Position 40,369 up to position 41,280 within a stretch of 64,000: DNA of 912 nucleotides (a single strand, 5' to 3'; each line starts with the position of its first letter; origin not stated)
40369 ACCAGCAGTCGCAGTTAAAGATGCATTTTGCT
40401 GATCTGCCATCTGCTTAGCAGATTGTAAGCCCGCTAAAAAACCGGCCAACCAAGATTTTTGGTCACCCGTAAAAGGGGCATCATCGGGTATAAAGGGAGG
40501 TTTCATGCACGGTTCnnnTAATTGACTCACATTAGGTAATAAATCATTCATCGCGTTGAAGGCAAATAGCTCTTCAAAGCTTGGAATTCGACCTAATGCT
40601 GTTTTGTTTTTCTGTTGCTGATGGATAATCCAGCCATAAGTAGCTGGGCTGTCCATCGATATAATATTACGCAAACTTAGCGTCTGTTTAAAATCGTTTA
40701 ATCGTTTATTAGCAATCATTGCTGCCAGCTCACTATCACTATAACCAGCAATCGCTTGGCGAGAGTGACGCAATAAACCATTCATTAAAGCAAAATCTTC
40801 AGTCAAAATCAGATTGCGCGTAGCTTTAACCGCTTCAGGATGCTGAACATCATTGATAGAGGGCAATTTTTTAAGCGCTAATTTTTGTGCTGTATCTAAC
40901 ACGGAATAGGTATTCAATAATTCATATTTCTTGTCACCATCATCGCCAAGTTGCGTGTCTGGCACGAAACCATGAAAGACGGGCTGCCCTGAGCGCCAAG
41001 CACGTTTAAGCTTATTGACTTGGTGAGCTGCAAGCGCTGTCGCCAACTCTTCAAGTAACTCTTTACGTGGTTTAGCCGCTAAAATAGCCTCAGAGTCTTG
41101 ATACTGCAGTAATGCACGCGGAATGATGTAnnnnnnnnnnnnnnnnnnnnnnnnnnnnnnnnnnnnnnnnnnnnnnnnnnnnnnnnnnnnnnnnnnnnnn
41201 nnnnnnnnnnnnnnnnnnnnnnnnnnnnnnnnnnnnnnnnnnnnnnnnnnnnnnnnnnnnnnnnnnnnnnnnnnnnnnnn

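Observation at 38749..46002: The gltD slot is occupied by a CysJ-type diflavin reductase: a possible undescribed electron-donor module for glutamate synthase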

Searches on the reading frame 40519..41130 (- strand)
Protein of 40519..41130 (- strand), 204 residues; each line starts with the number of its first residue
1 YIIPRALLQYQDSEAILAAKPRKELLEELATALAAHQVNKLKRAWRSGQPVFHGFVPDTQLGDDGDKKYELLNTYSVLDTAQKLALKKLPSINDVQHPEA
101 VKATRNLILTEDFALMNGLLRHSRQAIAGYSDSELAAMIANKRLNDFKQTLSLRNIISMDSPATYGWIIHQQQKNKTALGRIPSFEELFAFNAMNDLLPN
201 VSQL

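Call 25: find_related_loci(query=A1, collection=genome_contigs, flank=10000)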
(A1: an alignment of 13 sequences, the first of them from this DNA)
Query A1 (204 aa) in genome_contigs; peptide patterns used: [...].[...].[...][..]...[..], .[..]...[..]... (x = any residue, [..] = any of these).
599 stretches matched a pattern (row limit reached: there are more); 581 encode a relative of the query (tblastn E <= 1e-3); the best 80 are kept; 80 distinct loci.
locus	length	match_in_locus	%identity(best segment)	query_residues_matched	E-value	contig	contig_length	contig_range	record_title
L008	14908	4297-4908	100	1-204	5e-138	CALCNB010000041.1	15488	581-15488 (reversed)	MAG TPA_asm: uncultured Cellvibrionales bacterium isolate ERR599095_bin.136_CONCOCT_v1.1_MAG genome assembly, contig: ER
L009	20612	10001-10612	97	1-204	3e-135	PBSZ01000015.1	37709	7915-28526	MAG: Cellvibrionales bacterium isolate NP74 37824, whole genome shotgun sequence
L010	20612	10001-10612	98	1-204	5e-135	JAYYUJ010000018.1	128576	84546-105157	MAG: Pseudomonadota bacterium isolate XB_MAG104 DB_MAG104_0018, whole genome shotgun sequence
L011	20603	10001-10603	77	1-202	7e-104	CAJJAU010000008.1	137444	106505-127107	MAG: gamma proteobacterium HTCC2207 isolate FRAM18_bin252 genome assembly, contig: FRAM18_bin252-8, whole genome shotgun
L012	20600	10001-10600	75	1-202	4e-102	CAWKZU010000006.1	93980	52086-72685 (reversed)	MAG: Gammaproteobacteria bacterium isolate CB4_SCM.73 genome assembly, contig: Ga0302127_10000011, whole genome shotgun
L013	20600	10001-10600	76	1-202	6e-102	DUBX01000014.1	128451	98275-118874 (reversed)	MAG TPA_asm: Porticoccaceae bacterium isolate UWMA-0313 NODE_199_length_128451_cov_0.124891, whole genome shotgun sequen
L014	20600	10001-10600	75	1-202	4e-101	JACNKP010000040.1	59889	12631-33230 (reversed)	MAG: SAR92 clade bacterium isolate NIOZ-UU62 NIOZ-UU_NODE_450_length_59889_cov_9.58226, whole genome shotgun sequence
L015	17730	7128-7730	76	1-202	7e-101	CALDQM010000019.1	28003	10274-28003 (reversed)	MAG TPA_asm: uncultured Cellvibrionales bacterium isolate ERR599090_bin.119_CONCOCT_v1.1_MAG genome assembly, contig: ER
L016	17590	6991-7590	74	1-202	6e-101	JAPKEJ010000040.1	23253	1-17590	MAG: Porticoccaceae bacterium isolate ANT-113 NODE_953_length_23253_cov_93.625226, whole genome shotgun sequence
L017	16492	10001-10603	75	1-202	5e-100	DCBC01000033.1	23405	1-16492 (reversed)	MAG TPA_asm: Porticoccaceae bacterium UBA1117 UBA1117_contig_7699, whole genome shotgun sequence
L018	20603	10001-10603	75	1-202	3e-99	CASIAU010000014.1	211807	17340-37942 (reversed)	MAG: uncultured Pseudomonadales bacterium isolate FRAM_WSC20_S25_SRF_bin_75_1 genome assembly, contig: FRAM_WSC20_S25_SW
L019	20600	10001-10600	73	1-202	3e-99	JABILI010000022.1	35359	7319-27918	MAG: Porticoccaceae bacterium isolate SI054_bin69 k141_57555, whole genome shotgun sequence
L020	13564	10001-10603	74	1-202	5e-98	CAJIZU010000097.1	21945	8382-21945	MAG: gamma proteobacterium HTCC2207 isolate FRAM18_bin259 genome assembly, contig: FRAM18_bin259-97, whole genome shotgu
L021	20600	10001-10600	72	1-202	5e-97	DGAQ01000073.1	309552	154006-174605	MAG TPA_asm: Porticoccaceae bacterium UBA4026 UBA4026_contig_779, whole genome shotgun sequence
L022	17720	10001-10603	74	1-202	8e-97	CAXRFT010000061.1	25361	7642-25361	MAG: Porticoccaceae bacterium isolate YZ09aD_8.86 genome assembly, contig: k141_1733314, whole genome shotgun sequence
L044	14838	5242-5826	61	1-197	9e-76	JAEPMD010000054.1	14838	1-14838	MAG: Rhizobiaceae bacterium isolate HCUG1432-10 NODE_54_length_14838_cov_5.777522, whole genome shotgun sequence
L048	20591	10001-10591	60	1-198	4e-73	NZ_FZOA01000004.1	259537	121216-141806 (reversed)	Methylobacillus rhizosphaerae strain Ca-68, whole genome shotgun sequence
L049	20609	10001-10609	57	1-204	2e-73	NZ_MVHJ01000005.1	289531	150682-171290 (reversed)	Mycolicibacterium bacteremicum strain DSM 45578 NODE_5_length_289531_cov_38.996, whole genome shotgun sequence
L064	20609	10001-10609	56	1-204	7e-72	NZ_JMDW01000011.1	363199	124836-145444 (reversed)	Mycolicibacterium neoaurum ATCC 25795 contig_11, whole genome shotgun sequence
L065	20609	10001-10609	58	1-204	1e-71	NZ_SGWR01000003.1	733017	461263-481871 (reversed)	Corticibacter populi strain DSM 105136 Ga0310547_13, whole genome shotgun sequence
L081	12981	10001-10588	60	1-197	8e-71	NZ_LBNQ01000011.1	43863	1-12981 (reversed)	Lampropedia cohaerens strain CT6 462, whole genome shotgun sequence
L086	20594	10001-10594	54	1-202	1e-70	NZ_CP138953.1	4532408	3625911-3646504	Shimia sp. MIT910701 chromosome, complete genome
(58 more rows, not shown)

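Call 32: search_protein_families(library=pfam, proteins=[L048:14438-16387:+, L044:7613-8683:+, L048:2107-4548:+, L048:12549-13274:+, L048:13275-14441:+, L064:3982-4986:+, L086:12375-13322:+, L049:13624-15570:+, L049:12385-13272:-, L065:13641-14633:+], max_evalue=0.00001)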
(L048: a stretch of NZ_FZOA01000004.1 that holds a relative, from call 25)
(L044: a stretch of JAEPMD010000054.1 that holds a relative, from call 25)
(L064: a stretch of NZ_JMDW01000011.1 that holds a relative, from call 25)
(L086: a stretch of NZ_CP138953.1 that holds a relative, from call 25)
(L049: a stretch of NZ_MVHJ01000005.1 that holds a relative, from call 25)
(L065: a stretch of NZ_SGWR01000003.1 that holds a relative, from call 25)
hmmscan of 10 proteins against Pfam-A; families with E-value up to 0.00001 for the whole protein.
L048:14438-16387:+ (649 aa): 4 families
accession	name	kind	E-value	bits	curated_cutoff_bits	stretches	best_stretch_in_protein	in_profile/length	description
PF12704.14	MacB_PCD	-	2.2e-41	142.9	27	1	277-494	1-206/207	MacB-like periplasmic core domain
PF00005.33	ABC_tran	-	3.8e-32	112.2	25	1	28-176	1-136/137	ABC transporter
PF02687.27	FtsX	-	3.5e-18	66.2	25.5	1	530-642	2-120/120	FtsX-like permease C-terminal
PF02463.25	SMC_N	-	7.5e-06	26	40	0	143-221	131-212/220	RecF/RecN/SMC N terminal domain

L044:7613-8683:+ (357 aa): 0 families

L048:2107-4548:+ (813 aa): 4 families
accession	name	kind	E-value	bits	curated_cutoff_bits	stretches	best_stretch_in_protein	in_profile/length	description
PF00593.30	TonB_dep_Rec_b-barrel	-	1e-52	180.9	27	1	374-783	40-436/436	TonB dependent receptor-like, beta-barrel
PF07715.20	Plug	-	8.2e-21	75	23.9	1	162-262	2-106/107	TonB-dependent Receptor Plug Domain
PF07660.19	STN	-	1.3e-10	41.4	28.4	1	67-116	3-52/52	Secretin and TonB N terminus short domain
PF14905.12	OMP_b-brl_3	-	1.8e-10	40.9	27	1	471-799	70-390/408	Outer membrane protein beta-barrel family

L048:12549-13274:+ (241 aa): 0 families

L048:13275-14441:+ (388 aa): 3 families
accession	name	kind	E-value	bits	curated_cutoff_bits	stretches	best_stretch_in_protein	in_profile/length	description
PF16576.10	HlyD_D23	-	1.8e-18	67.1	30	1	58-262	19-187/214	Barrel-sandwich domain of CusB or HlyD membrane-fusion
PF13437.12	HlyD_3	-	8.4e-17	62.3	22.2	1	183-270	2-87/106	HlyD family secretion protein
PF13533.13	Biotin_lipoyl_2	-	4.2e-08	33.3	29.8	1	63-90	5-32/32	Biotin-lipoyl like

L064:3982-4986:+ (335 aa): 3 families
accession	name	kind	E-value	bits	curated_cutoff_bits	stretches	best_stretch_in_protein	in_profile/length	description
PF00106.31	adh_short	-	4.3e-49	167.1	26.6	1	59-250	1-190/195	short chain dehydrogenase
PF13561.12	adh_short_C2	-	1.7e-36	126.4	27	1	65-251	1-185/236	Enoyl-(Acyl carrier protein) reductase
PF08659.16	KR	-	3.6e-13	50.3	22.6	1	61-217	3-157/180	KR domain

L086:12375-13322:+ (315 aa): 0 families

L049:13624-15570:+ (648 aa): 3 families
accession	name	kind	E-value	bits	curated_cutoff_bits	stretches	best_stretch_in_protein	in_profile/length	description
PF00534.26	Glycos_transf_1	-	1.7e-19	70.5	26.4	1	481-619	11-166/172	Glycosyl transferases group 1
PF13692.12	Glyco_trans_1_4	-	1.3e-16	61.6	27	1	488-609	4-140/142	Glycosyl transferases group 1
PF13524.12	Glyco_trans_1_2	-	5.3e-07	30.1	25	1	501-636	4-140/144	Glycosyl transferase-like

L049:12385-13272:- (295 aa): 0 families

L065:13641-14633:+ (330 aa): 0 families

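Call 42: search_dna_similar(query=window:40519-41130:-, collection=plasmids, mode=protein, max_rows=40)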
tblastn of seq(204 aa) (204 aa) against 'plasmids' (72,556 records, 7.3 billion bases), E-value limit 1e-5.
Records with a match: 9; places in all: 9; records where one place covers at least 80% of the query: 9.
Best place of each record, by identity: <60% 9.
By first word of the organism name: Ketogulonicigenium 4; Shinella 2; Sinorhizobium 1; Neorhizobium 1; Tsukamurella 1.
By predicted mobility (MOB-suite, as given by PLSDB): non-mobilizable 5; conjugative 4.
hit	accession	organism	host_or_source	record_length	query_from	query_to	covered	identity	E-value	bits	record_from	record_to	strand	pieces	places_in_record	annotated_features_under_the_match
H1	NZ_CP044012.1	Sinorhizobium sp. BG8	Prosopis cineraria,pure bacterial ...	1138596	1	197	97%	56.3%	8e-56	197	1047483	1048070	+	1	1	none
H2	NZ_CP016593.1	Ketogulonicigenium vulgare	cell culture,China: Zibo, Shandong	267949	1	202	99%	54.4%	3e-56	198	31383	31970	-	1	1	glutamate synthase-related protein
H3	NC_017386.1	Ketogulonicigenium vulgare WSH-001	-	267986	1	202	99%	54.4%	3e-56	198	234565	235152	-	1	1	glutamate synthase-related protein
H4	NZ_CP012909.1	Ketogulonicigenium vulgare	cell culture,Tianjin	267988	1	202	99%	54.4%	3e-56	198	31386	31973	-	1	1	glutamate synthase-related protein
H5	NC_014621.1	Ketogulonicigenium vulgare Y25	-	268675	1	202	99%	54.4%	3e-56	198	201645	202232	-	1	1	glutamate synthase-related protein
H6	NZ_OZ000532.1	Shinella sp. WSC3-e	-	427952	1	199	98%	52.8%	2e-52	187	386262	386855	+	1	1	glutamate synthase-related protein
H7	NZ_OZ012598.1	Shinella sp. WSD5-1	-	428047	1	199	98%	52.8%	2e-52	187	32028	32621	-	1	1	glutamate synthase-related protein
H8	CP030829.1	Neorhizobium sp. NCHU2750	Rosa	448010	1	199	98%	51.3%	6e-53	188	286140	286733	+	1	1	gltB: glutamate synthase large subunit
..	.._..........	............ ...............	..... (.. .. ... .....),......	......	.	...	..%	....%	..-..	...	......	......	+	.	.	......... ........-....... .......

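Call 43: get_annotated_region(hit=H3, flank=12000)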
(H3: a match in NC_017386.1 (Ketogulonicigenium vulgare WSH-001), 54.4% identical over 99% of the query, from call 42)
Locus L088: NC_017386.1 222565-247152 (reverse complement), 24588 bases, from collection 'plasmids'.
description: Ketogulonicigenium vulgare WSH-001 plasmid 1, complete sequence
organism: Ketogulonicigenium vulgare WSH-001 (NCBI taxid 759362)
taxonomy: Bacteria; Pseudomonadota; Alphaproteobacteria; Rhodobacterales; Roseobacteraceae; Ketogulonicigenium; Ketogulonicigenium vulgare; Ketogulonicigenium vulgare WSH-001
host: -; source: -; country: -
typing (MOB-suite, as given by PLSDB): conjugative; replicon IncP; relaxase MOBP; mating-pair formation MPF_T
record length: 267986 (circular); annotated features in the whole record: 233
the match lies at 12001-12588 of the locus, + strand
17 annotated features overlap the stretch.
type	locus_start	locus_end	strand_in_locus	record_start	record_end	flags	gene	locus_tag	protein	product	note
CDS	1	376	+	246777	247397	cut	-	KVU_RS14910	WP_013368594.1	trimeric intracellular cation channel family protein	-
CDS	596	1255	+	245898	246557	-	-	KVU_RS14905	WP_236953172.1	lysozyme inhibitor LprI family protein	-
CDS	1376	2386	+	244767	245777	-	-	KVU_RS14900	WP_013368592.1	hypothetical protein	-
CDS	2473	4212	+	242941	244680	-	-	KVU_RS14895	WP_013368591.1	PQQ-binding-like beta-propeller repeat protein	-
CDS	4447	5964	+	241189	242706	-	-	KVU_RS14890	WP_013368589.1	ABC-F family ATP-binding cassette domain-containing protein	-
CDS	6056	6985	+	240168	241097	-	-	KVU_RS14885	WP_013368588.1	pirin family protein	-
CDS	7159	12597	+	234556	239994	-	-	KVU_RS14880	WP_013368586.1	glutamate synthase-related protein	GO:0006537 - glutamate biosynthetic process [Evidence IEA]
CDS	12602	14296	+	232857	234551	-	-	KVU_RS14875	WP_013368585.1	sulfite reductase flavoprotein subunit alpha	-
CDS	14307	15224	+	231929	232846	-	-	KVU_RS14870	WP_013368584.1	hypothetical protein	-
CDS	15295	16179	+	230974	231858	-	-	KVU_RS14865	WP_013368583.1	AraC family transcriptional regulator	-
CDS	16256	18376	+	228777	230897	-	-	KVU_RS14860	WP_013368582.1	TonB-dependent siderophore receptor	GO:0015891 - siderophore transport [Evidence IEA]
CDS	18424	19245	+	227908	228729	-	-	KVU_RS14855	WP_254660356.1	iron-siderophore ABC transporter substrate-binding protein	GO:0015891 - siderophore transport [Evidence IEA]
CDS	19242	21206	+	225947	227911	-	fhuB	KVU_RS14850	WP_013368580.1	Fe(3+)-hydroxamate ABC transporter permease FhuB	-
CDS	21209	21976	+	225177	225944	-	-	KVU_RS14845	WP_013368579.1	ATP-binding cassette domain-containing protein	-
CDS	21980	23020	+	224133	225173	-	-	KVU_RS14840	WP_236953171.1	siderophore-interacting protein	GO:0055072 - obsolete iron ion homeostasis [Evidence IEA]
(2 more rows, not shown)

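Call 44: get_annotated_region(hit=H8, flank=12000)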
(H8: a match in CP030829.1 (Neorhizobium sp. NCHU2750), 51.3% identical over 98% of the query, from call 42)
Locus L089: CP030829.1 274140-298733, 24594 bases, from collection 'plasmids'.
description: Neorhizobium sp. NCHU2750 plasmid pNCHU2750b, complete sequence
organism: Neorhizobium sp. NCHU2750 (NCBI taxid 1825976)
taxonomy: Bacteria; Pseudomonadota; Alphaproteobacteria; Hyphomicrobiales; Rhizobiaceae; Neorhizobium; Neorhizobium sp. NCHU2750
host: -; source: Rosa; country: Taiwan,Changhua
typing (MOB-suite, as given by PLSDB): non-mobilizable
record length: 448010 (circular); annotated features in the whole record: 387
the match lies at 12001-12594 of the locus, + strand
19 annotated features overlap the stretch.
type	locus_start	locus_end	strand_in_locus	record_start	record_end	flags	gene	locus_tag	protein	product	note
CDS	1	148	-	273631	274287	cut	-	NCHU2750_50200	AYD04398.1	nucleoside triphosphate hydrolase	-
CDS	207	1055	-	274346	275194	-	dpe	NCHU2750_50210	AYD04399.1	D-psicose 3-epimerase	-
CDS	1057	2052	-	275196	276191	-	-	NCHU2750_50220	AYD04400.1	sugar ABC transporter permease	-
CDS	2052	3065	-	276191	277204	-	-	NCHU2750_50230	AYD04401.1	sugar ABC transporter permease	-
CDS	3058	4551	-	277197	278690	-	-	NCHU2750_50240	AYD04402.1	sugar ABC transporter ATP-binding protein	-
CDS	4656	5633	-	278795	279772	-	-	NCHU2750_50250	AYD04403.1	sugar ABC transporter substrate-binding protein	-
CDS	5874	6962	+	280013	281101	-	fruR1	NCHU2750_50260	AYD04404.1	LacI family transcriptional regulator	-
CDS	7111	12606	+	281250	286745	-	gltB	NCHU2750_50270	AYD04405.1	glutamate synthase large subunit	-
CDS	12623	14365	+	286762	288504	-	cysJ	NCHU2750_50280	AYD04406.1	sulfite reductase (NADPH) flavoprotein alpha subunit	-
CDS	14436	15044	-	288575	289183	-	-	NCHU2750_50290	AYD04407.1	membrane protein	-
CDS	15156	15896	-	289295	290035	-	-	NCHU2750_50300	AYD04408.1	membrane protein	-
CDS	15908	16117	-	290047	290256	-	-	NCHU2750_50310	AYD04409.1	cobalt transporter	-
CDS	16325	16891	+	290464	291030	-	-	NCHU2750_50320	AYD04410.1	histidine phosphatase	-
CDS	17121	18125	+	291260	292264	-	-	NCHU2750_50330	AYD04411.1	hypothetical protein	-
CDS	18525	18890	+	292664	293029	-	copC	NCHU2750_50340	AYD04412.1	copper resistance protein C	-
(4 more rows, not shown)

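Call 48: search_protein_families(library=pfam, proteins=[L088:14307-15224:+, L086:12375-13322:+, L044:7781-8683:+, L048:12549-13274:+], max_evalue=1)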
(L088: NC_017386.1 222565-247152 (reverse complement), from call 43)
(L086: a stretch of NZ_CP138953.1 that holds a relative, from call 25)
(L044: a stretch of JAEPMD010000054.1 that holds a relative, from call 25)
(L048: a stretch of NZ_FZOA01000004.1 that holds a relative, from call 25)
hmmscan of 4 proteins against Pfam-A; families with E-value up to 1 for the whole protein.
L088:14307-15224:+ (305 aa): 1 family
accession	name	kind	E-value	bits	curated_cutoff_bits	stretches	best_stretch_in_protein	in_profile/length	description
PF05171.18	HemS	-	0.028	14.8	24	1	191-292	13-116/128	Haemin-degrading HemS.ChuX domain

L086:12375-13322:+ (315 aa): 1 family
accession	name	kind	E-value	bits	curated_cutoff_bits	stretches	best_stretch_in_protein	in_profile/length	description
PF05171.18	HemS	-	0.1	13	24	1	274-311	91-128/128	Haemin-degrading HemS.ChuX domain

L044:7781-8683:+ (301 aa): 2 families
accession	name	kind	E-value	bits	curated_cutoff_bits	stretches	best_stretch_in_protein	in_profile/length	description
PF05171.18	HemS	-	0.00012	22.4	24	1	161-287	2-123/128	Haemin-degrading HemS.ChuX domain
PF06228.19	ChuX_HutX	-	0.051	13.9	25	0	160-270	5-117/134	Haem utilisation ChuX/HutX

L048:12549-13274:+ (241 aa): 1 family
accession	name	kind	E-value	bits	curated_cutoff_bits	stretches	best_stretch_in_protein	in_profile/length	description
PF10670.15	DUF4198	-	0.072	13.6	34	1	150-213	131-207/209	Domain of unknown function (DUF4198)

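Call 49: search_protein_families(library=ncbifam, proteins=[L088:14307-15224:+, L086:12375-13322:+, L044:7781-8683:+, L048:12549-13274:+], max_evalue=1)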
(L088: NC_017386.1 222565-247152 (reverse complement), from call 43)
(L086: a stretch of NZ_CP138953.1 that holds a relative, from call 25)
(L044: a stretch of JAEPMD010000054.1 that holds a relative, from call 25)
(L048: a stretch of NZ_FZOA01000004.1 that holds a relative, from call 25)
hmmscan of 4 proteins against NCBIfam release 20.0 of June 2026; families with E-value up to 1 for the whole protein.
L088:14307-15224:+ (305 aa): 0 families

L086:12375-13322:+ (315 aa): 0 families

L044:7781-8683:+ (301 aa): 1 family
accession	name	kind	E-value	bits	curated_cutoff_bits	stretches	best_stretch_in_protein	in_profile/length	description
NF008076.0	PRK10814.1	exception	0.03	13.4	473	1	10-113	57-158/399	lipoprotein-releasing ABC transporter permease subunit LolC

L048:12549-13274:+ (241 aa): 0 families

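Call 55: search_protein_families(library=pfam, alignment_id=A2, max_evalue=0.00001)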
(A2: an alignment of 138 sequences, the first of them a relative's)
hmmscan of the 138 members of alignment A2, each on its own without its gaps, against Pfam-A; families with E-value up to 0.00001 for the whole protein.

A. member 1, L029:464-1219:+ (251 aa): 1 family
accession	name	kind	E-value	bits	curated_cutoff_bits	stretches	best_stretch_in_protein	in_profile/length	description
PF00313.28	CSD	-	3.6e-29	100.9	27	2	180-240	4-64/66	'Cold-shock' DNA-binding domain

B. families by the number of members that match (of 138 scanned): 179 families (the first 25 are shown)
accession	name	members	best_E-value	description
PF00005.33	ABC_tran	6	3.7e-68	ABC transporter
PF05171.18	HemS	4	2.4e-08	Haemin-degrading HemS.ChuX domain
PF07690.21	MFS_1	3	4.1e-47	Major Facilitator Superfamily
PF13304.12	AAA_21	3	1e-13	AAA domain, putative AbiEii toxin, Type IV TA system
PF02463.25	SMC_N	3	1.4e-12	RecF/RecN/SMC N terminal domain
PF03116.20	NQR2_RnfD_RnfE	2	6.3e-100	NQR2, RnfD, RnfE family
PF01032.23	FecCD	2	3.9e-78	FecCD transport family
PF00067.27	p450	2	4.6e-70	Cytochrome P450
PF13440.11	Polysacc_synt_3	2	4.6e-62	Polysaccharide biosynthesis protein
PF09084.16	NMT1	2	1.3e-60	NMT1/THI5 like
PF02508.19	Rnf-Nqr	2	5.2e-60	Rnf-Nqr subunit, membrane protein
PF00593.30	TonB_dep_Rec_b-barrel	2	1e-52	TonB dependent receptor-like, beta-barrel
PF01497.23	Peripla_BP_2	2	1.8e-43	Periplasmic binding protein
PF03466.25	LysR_substrate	2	2.3e-35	LysR substrate binding domain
PF00528.27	BPD_transp_1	2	8.2e-26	Binding-protein-dependent transport system inner membrane component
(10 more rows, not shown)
